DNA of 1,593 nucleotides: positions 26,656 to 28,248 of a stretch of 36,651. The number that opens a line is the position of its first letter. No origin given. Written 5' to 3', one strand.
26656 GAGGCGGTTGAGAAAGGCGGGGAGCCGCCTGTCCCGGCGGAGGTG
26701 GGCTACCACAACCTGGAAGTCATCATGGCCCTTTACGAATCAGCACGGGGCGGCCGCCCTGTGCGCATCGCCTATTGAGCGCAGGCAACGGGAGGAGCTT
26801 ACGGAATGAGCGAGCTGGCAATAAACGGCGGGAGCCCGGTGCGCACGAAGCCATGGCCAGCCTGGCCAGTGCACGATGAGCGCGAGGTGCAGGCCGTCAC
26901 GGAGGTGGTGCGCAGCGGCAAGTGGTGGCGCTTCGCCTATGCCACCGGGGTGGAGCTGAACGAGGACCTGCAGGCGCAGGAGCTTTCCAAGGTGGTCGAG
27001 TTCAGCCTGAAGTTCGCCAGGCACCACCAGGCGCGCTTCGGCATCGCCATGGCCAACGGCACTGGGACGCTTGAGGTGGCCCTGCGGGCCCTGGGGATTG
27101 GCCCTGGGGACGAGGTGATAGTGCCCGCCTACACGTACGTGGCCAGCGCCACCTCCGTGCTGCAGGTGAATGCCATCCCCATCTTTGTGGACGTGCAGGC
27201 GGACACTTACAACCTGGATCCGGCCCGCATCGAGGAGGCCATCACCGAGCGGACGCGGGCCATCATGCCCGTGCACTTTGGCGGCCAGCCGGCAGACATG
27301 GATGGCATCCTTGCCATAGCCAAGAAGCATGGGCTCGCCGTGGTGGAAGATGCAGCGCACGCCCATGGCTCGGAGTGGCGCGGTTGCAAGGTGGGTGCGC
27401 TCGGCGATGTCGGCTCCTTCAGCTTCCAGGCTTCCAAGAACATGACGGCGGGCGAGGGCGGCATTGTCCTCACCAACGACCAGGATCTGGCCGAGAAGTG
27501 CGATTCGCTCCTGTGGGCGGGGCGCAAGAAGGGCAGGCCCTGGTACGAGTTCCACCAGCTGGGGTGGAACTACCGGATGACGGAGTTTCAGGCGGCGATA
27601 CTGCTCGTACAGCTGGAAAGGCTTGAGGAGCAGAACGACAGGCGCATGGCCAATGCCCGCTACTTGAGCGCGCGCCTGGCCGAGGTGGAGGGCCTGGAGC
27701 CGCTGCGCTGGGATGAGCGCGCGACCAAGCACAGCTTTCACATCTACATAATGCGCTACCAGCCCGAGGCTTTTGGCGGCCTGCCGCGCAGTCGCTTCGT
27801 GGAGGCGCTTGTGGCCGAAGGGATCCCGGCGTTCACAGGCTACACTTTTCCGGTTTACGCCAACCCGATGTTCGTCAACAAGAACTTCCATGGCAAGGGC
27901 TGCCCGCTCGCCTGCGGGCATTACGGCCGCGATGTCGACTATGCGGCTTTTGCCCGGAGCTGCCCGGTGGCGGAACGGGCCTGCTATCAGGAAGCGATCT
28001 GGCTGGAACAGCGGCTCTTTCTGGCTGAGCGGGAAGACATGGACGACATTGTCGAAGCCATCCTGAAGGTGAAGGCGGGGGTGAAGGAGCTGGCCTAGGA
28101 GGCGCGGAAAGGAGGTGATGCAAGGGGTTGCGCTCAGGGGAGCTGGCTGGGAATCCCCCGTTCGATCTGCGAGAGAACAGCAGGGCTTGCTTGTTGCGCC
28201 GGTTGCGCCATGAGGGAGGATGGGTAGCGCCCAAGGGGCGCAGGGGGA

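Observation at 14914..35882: Five DegT-family aminotransferases wired to two ABC importers and a ROK regulator instead of NDP-sugar biosynthesis genes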

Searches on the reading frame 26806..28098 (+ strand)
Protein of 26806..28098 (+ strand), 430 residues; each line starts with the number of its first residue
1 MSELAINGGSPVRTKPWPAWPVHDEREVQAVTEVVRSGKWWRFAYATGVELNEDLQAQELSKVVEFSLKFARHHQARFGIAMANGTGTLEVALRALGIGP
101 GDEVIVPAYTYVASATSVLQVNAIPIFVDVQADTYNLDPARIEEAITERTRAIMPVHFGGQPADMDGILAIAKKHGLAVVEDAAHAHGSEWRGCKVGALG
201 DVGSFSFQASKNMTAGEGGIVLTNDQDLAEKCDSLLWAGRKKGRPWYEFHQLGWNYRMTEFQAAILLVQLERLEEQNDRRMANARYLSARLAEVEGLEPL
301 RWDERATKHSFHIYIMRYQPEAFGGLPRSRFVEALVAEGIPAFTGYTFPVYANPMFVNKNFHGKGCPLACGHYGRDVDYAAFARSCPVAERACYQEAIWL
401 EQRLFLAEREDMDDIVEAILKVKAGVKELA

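Call 3: search_protein_families(library=pfam, proteins=[window:26806-28098:+])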
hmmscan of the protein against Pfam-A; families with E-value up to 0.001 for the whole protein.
window:26806-28098:+ (430 aa): 5 families
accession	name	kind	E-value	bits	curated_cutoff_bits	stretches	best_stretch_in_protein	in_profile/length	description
PF01041.23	DegT_DnrJ_EryC1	-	3.6e-105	352.6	19.8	1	61-368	24-330/360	DegT/DnrJ/EryC1/StrS aminotransferase family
PF01212.27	Beta_elim_lyase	-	3.1e-08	33.7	27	1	65-300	36-274/288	Beta-eliminating lyase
PF00155.27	Aminotran_1_2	-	2.1e-06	27.6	19.7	1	78-191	67-194/361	Aminotransferase class I and II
PF01053.26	Cys_Met_Meta_PP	-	9.7e-05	21.5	27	1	71-198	62-189/381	Cys/Met metabolism PLP-dependent enzyme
PF00266.25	Aminotran_5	-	0.00021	20.8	21.5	1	84-305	69-308/371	Aminotransferase class-V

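Call 6: search_protein_families(library=ncbifam, proteins=[window:26806-28098:+], max_evalue=0.01)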
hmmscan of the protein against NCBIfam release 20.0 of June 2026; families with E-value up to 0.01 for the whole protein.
window:26806-28098:+ (430 aa): 36 families (the best 25 are shown)
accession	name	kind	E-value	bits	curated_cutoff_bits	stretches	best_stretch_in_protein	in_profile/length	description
NF008658.2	PRK11658.1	equivalog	1.4e-68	231.3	631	1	21-341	10-319/379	UDP-4-amino-4-deoxy-L-arabinose aminotransferase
TIGR03588.1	PseC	equivalog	1.5e-67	228.2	423.5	1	62-375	31-354/380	UDP-4-amino-4,6-dideoxy-N-acetyl-beta-L-altrosamine transaminase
NF008687.0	PRK11706.1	equivalog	1.5e-62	211.5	375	1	82-353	52-326/375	dTDP-4-amino-4,6-dideoxygalactose transaminase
TIGR04181.1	NHT_00031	hypoth_equivalog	8.5e-61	205.8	420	1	63-341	32-321/359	LegC family aminotransferase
TIGR02379.1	ECA_wecE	subfamily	2.4e-54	184.6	434.85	1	70-346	40-321/376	dTDP-4-amino-4,6-dideoxy-D-glucose transaminase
TIGR04427.1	PLP_DesI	equivalog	3.1e-51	174.7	650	1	62-348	53-332/390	dTDP-4-dehydro-6-deoxyglucose aminotransferase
NF011936.0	PRK15407.1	equivalog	1.8e-48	165.4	423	2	97-240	109-252/440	lipopolysaccharide biosynthesis protein RfbH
NF004770.0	PRK06108.1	subfamily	7.4e-10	38.2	422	1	80-183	100-210/396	pyridoxal phosphate-dependent aminotransferase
NF005816.0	PRK07682.1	equivalog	1.4e-09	37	620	1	80-186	93-206/390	aminotransferase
NF005817.0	PRK07683.1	equivalog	7.4e-09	34.8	575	1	82-154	94-166/387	aminotransferase A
NF005305.0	PRK06836.1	equivalog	7e-08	32.1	376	1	30-154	58-175/396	pyridoxal phosphate-dependent aminotransferase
NF006569.0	PRK09082.1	subfamily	3.7e-07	29.6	420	1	14-154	36-168/386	methionine aminotransferase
NF004621.0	PRK05957.1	equivalog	5.3e-07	28.7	498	1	94-156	107-167/389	pyridoxal phosphate-dependent aminotransferase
NF041364.1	GntC_guanitoxin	equivalog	5.7e-07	28.8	415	1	94-184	77-175/356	guanitoxin biosynthesis PLP-dependent (S)-gamma-hydroxy-L-arginine cyclodehydratase GntC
NF006488.0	PRK08912.1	equivalog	1e-06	27.9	498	1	85-154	96-164/387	aminotransferase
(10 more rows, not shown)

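Call 54: search_solved_structures(query=window:26806-28098:+, max_evalue=1e-45)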
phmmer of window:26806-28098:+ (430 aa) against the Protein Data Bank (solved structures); distinct sequences matched with E-value up to 1e-45: 22.
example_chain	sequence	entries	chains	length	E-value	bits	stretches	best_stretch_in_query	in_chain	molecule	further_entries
5w71_A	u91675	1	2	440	3.3e-76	260.2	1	12-421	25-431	L-glutamine:2-deoxy-scyllo-inosose aminotransferase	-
2c7t_A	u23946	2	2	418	7e-76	259.2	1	16-421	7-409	GLUTAMINE-2-DEOXY-SCYLLO-INOSOSE AMINOTRANSFERASE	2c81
5w70_A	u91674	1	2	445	9e-76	258.8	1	2-422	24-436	L-glutamine:2-deoxy-scyllo-inosose aminotransferase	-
1b9h_A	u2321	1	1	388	1.8e-68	234.7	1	15-419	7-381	PROTEIN (3-AMINO-5-HYDROXYBENZOIC ACID SYNTHASE)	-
1b9i_A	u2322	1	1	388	1.9e-68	234.6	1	15-418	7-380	PROTEIN (3-AMINO-5-HYDROXYBENZOIC ACID SYNTHASE)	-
8gyh_B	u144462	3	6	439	2.2e-65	224.6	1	78-401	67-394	DegT/DnrJ/EryC1/StrS family aminotransferase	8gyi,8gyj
3bn1_A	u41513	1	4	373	3.4e-63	217.4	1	63-359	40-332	Perosamine synthetase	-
3dr7_A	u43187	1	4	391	4e-63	217.1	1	63-359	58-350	Putative perosamine synthetase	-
7b0d_A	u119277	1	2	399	9.8e-63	215.9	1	65-320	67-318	Glutamine--scyllo-inositol transaminase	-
3dr4_A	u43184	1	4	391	2.7e-62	214.4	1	63-359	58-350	Putative perosamine synthetase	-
3frk_A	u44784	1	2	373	1.2e-56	195.8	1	65-361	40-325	QdtB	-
7l7x_AAA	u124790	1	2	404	1.4e-56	195.5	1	14-361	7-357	DegT/DnrJ/EryC1/StrS aminotransferase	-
2oga_A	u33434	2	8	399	3.9e-56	194.1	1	65-359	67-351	Transaminase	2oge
8sng_A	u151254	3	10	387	7.6e-56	193.2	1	76-348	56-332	UDP-4-amino-4-deoxy-L-arabinose--oxoglutarate aminotransferase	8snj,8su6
7b0m_AAA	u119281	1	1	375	6.2e-54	186.9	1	63-278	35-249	Sugar aminotransferase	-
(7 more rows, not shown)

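Call 60: search_solved_structures(query=window:26806-28098:+, max_evalue=1e-70, show_alignments=3)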
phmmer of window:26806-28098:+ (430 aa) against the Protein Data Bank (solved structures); distinct sequences matched with E-value up to 1e-70: 3.
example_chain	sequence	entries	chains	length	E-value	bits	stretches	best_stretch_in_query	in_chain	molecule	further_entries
5w71_A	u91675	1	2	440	3.3e-76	260.2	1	12-421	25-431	L-glutamine:2-deoxy-scyllo-inosose aminotransferase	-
2c7t_A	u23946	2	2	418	7e-76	259.2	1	16-421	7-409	GLUTAMINE-2-DEOXY-SCYLLO-INOSOSE AMINOTRANSFERASE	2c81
5w70_A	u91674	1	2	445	9e-76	258.8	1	2-422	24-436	L-glutamine:2-deoxy-scyllo-inosose aminotransferase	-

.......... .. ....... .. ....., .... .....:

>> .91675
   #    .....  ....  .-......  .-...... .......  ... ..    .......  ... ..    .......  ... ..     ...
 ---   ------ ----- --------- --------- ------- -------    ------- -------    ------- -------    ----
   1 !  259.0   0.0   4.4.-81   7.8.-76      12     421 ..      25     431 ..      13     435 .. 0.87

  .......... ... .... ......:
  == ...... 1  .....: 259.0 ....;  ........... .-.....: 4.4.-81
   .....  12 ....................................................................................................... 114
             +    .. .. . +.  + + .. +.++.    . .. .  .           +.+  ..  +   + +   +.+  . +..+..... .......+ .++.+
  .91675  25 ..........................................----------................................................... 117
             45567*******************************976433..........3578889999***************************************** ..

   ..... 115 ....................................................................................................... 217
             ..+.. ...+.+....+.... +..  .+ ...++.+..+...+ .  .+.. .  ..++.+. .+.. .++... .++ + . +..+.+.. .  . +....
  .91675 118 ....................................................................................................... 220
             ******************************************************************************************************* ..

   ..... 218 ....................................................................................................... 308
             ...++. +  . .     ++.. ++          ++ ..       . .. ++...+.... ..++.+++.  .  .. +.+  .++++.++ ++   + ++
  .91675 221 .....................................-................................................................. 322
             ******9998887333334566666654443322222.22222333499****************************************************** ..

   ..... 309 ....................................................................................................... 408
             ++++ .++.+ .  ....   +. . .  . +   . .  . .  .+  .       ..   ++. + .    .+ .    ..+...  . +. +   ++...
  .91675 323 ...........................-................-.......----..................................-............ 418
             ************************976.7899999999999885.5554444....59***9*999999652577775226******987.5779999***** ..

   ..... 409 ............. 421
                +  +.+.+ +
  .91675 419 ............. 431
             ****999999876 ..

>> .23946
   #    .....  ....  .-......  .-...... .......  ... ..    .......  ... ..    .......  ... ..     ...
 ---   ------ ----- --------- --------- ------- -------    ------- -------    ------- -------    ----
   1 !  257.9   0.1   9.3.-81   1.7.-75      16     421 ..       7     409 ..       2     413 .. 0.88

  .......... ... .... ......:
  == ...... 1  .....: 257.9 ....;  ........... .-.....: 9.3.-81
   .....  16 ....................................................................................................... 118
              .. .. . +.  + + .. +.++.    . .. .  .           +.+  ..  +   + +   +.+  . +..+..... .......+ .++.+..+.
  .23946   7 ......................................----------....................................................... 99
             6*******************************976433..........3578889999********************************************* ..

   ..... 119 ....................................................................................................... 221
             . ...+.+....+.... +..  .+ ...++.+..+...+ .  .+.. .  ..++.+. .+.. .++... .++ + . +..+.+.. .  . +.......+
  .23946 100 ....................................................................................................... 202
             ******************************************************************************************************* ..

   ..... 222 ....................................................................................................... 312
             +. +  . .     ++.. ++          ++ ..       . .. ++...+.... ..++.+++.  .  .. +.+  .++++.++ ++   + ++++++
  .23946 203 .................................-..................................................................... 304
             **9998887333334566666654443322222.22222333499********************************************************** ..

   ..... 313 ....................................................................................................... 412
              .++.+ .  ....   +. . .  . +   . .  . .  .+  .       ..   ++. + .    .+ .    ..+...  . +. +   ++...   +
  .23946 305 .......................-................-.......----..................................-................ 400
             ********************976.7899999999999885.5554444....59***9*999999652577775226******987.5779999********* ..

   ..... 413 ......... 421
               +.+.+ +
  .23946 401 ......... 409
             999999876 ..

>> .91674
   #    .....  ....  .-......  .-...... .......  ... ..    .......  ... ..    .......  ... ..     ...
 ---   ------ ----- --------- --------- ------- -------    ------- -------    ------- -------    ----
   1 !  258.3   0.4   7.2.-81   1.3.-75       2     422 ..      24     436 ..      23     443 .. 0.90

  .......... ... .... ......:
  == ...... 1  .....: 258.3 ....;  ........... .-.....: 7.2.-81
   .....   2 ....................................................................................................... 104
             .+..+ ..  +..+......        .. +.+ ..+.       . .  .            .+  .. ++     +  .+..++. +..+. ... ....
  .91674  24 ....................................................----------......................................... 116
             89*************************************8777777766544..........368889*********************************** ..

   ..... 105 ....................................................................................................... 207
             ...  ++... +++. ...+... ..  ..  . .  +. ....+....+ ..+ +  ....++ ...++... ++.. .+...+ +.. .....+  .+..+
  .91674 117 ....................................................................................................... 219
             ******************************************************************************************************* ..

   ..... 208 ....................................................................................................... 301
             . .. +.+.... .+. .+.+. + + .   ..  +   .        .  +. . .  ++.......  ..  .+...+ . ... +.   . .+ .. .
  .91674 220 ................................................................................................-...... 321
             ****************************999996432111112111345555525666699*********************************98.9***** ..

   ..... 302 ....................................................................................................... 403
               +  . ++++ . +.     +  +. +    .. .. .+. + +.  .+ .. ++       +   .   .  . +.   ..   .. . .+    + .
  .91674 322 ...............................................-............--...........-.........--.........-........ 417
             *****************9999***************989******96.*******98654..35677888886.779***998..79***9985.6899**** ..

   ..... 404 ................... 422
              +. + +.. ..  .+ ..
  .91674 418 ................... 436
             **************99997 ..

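Call 67: find_homologous_proteins(query=window:26806-28098:+, max_evalue=1e-60)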
Query window:26806-28098:+ (430 aa): 6938 proteins with E <= 1e-60 among 8000 candidates; the best 120 are listed.
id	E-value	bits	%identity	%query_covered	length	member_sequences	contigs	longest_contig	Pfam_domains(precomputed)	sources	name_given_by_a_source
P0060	5.8e-293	989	100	100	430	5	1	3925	PF00155.28,PF01212.28,PF01041.24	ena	-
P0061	4.8e-253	858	83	100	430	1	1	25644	PF00155.28,PF01041.24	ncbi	ncbi:MAG: DegT/DnrJ/EryC1/StrS family aminotransferase [Anaerolineae bacterium]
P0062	5.5e-247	838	82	100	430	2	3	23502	PF00155.28,PF01212.28,PF01041.24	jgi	-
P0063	1.5e-245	833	82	100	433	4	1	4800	PF00155.28,PF01041.24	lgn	-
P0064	1.3e-241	820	80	100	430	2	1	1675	PF00155.28,PF01212.28,PF01041.24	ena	-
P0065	1.9e-241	820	79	100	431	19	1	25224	PF00155.28,PF01212.28,PF01041.24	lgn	-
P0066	5.4e-241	818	79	100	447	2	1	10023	PF00155.28,PF01212.28,PF01041.24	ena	-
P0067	9.2e-241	817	80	100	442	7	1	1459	PF00155.28,PF01212.28,PF01041.24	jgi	-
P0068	5.4e-235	798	78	100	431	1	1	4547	PF00155.28,PF01212.28,PF01041.24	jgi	-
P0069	1.0e-224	764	75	100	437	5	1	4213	PF00155.28,PF01212.28,PF01053.27,PF01041.24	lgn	-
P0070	2.1e-221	754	74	100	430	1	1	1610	PF00155.28,PF01212.28,PF01041.24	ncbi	-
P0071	1.6e-220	751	72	100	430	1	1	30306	PF00155.28,PF01212.28,PF01041.24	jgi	jgi:dTDP-4-amino-4,6-dideoxygalactose transaminase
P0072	8.8e-220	748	73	100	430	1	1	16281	PF00155.28,PF01212.28,PF01041.24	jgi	jgi:dTDP-4-amino-4,6-dideoxygalactose transaminase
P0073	6.3e-218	742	72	100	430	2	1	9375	PF00155.28,PF01212.28,PF01041.24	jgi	jgi:dTDP-4-amino-4,6-dideoxygalactose transaminase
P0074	2.8e-217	740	72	100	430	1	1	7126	PF00155.28,PF01212.28,PF01041.24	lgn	-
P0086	3.7e-199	680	66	100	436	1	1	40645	PF00155.28,PF01212.28,PF01053.27,PF01041.24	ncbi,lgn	ncbi:MAG: DegT/DnrJ/EryC1/StrS family aminotransferase [Terriglobales bacterium]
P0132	1.8e-185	635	65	100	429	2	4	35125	PF00155.28,PF01212.28,PF01041.24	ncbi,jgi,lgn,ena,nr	ncbi:MAG TPA: DegT/DnrJ/EryC1/StrS family aminotransferase [Planctomycetota bacterium]|nr:DegT/DnrJ/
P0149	1.0e-180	619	59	100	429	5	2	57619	PF00155.28,PF01053.27,PF01041.24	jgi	-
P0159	1.7e-178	612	61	100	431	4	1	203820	PF00155.28,PF01212.28,PF01053.27,PF01041.24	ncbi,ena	-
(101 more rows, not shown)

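Call 68: find_encoding_contigs(protein=P0061, flank=10000, max_places=1)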
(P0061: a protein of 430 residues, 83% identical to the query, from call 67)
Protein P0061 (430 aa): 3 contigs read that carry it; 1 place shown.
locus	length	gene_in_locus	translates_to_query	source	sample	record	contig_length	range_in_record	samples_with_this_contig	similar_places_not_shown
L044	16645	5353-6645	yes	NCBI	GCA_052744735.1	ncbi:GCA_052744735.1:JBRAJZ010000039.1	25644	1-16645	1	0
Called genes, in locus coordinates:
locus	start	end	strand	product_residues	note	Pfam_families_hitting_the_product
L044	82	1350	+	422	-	PF00480:ROK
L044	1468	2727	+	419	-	PF00266:Aminotran_5 (weak), PF01041:DegT_DnrJ_EryC1, PF01053:Cys_Met_Meta_PP (weak)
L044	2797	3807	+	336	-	PF01408:GFO_IDH_MocA, PF02894:GFO_IDH_MocA_C, PF22725:GFO_IDH_MocA_C3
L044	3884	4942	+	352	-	PF01408:GFO_IDH_MocA, PF22725:GFO_IDH_MocA_C3, PF02894:GFO_IDH_MocA_C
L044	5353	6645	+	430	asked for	PF01041:DegT_DnrJ_EryC1, PF00155:Aminotran_1_2 (weak)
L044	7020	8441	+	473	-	PF01547:SBP_bac_1, PF13416:SBP_bac_8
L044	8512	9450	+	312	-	PF00528:BPD_transp_1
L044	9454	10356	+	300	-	PF00528:BPD_transp_1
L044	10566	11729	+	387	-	PF01408:GFO_IDH_MocA, PF21252:Glyco_hydro_109_C, PF22725:GFO_IDH_MocA_C3, PF02894:GFO_IDH_MocA_C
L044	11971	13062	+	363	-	PF01841:Transglut_core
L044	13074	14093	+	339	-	PF01408:GFO_IDH_MocA, PF03447:NAD_binding_3 (weak), PF02894:GFO_IDH_MocA_C, PF22725:GFO_IDH_MocA_C3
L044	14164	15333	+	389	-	PF01041:DegT_DnrJ_EryC1, PF01212:Beta_elim_lyase (weak)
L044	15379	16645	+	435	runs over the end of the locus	PF00583:Acetyltransf_1 (weak), PF13527:Acetyltransf_9, PF13508:Acetyltransf_7 (weak)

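Call 69: find_encoding_contigs(protein=P0086, flank=10000, max_places=1)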
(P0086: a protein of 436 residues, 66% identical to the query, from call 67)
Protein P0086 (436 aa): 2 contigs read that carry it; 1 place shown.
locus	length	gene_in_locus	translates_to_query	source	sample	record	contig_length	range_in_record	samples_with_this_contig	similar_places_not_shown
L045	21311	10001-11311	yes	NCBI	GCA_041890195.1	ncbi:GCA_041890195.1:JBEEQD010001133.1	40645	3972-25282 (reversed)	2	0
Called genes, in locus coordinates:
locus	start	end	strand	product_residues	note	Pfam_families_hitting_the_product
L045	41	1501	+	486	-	PF00463:ICL, PF13714:PEP_mutase, PF00463:ICL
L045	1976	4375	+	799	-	-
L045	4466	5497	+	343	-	PF00356:LacI, PF00532:Peripla_BP_1, PF13407:Peripla_BP_4, PF13377:Peripla_BP_3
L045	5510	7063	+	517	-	PF00370:FGGY_N, PF01869:BcrAD_BadFG (faint), PF02782:FGGY_C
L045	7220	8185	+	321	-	-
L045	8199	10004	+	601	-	PF00474:SSF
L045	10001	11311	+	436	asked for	PF00155:Aminotran_1_2, PF01041:DegT_DnrJ_EryC1, PF01212:Beta_elim_lyase, PF01053:Cys_Met_Meta_PP (weak)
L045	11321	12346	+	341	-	PF01408:GFO_IDH_MocA, PF22725:GFO_IDH_MocA_C3, PF02894:GFO_IDH_MocA_C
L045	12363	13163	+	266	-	PF02585:PIG-L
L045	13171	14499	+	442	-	PF04734:Ceramidase_alk (weak)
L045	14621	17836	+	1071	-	PF13620:CarboxypepD_reg, PF13715:CarbopepD_reg_2 (weak), PF07715:Plug (weak), PF25183:OMP_b-brl_4, PF00593:TonB_dep_Rec_b-barrel (weak)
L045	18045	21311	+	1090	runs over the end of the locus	PF13620:CarboxypepD_reg, PF25183:OMP_b-brl_4, PF00593:TonB_dep_Rec_b-barrel (weak)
